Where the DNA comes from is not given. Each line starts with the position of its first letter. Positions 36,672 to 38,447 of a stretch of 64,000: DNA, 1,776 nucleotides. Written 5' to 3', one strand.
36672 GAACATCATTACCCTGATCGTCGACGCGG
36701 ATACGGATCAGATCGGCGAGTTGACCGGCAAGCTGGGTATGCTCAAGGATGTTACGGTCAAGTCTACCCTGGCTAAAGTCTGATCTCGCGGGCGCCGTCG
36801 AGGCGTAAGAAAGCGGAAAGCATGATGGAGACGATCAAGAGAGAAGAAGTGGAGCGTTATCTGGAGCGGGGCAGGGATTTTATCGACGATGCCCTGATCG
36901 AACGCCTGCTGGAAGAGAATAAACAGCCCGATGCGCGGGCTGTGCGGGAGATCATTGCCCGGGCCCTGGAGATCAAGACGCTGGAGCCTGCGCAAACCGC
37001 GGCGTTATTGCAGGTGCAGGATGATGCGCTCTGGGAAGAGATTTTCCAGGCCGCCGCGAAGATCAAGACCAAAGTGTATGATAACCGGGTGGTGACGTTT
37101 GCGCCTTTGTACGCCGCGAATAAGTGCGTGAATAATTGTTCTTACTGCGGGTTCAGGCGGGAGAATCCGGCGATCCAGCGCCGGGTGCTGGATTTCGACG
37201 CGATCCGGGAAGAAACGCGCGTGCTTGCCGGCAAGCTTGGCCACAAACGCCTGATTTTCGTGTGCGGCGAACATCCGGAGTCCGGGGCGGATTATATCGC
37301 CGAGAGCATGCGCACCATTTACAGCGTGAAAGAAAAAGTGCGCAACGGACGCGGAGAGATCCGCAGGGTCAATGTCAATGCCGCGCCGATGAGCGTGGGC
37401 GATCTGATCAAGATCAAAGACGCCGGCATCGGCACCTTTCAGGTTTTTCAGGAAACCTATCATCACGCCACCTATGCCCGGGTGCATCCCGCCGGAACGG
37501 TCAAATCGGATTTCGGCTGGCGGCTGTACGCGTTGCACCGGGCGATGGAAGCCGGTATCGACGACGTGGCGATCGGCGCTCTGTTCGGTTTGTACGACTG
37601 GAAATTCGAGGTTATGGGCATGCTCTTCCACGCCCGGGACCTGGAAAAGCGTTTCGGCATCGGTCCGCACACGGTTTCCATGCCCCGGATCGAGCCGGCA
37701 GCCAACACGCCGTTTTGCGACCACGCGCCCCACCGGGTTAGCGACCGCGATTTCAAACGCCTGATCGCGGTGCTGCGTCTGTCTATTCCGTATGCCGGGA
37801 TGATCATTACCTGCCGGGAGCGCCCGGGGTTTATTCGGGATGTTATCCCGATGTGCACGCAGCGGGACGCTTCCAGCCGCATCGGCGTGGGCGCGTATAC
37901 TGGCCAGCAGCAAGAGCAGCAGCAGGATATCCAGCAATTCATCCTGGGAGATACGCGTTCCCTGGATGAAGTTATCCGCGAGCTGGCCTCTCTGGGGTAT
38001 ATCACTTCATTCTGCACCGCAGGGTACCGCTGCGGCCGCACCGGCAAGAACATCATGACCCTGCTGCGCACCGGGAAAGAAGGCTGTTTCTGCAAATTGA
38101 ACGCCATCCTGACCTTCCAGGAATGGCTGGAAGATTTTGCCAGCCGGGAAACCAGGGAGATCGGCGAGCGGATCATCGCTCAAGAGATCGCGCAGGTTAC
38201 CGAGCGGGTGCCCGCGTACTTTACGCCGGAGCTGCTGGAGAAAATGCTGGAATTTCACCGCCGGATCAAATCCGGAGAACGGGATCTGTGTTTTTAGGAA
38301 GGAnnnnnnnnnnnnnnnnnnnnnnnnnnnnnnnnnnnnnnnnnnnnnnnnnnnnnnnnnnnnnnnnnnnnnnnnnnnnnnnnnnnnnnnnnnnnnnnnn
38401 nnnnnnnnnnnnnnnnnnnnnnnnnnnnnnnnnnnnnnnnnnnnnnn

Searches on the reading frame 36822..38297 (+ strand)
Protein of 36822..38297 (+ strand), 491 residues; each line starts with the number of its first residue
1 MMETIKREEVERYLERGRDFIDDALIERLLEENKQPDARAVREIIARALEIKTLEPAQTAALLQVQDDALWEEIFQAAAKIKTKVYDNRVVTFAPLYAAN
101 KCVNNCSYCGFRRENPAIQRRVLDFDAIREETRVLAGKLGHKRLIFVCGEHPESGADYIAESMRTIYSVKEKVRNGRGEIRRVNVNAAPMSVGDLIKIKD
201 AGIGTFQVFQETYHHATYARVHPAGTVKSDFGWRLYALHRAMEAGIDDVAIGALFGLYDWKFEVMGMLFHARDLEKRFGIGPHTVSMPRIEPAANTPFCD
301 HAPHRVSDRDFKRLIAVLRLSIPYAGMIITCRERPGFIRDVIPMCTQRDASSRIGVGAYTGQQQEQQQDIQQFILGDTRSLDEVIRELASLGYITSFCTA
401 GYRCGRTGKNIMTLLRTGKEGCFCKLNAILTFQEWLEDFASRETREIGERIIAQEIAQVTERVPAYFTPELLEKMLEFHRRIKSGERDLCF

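Call 36: search_protein_families(library=pfam, max_evalue=0.00001, proteins=[window:36822-38297:+])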
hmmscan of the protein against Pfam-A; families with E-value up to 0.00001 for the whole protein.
window:36822-38297:+ (491 aa): 2 families
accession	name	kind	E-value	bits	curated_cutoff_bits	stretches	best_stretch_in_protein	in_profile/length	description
PF04055.27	Radical_SAM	-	1.1e-12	48.8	29.5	1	100-254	5-149/166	Radical SAM superfamily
PF06968.18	BATS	-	9.1e-12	45.4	22.2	1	286-393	1-87/88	Biotin and Thiamin Synthesis associated domain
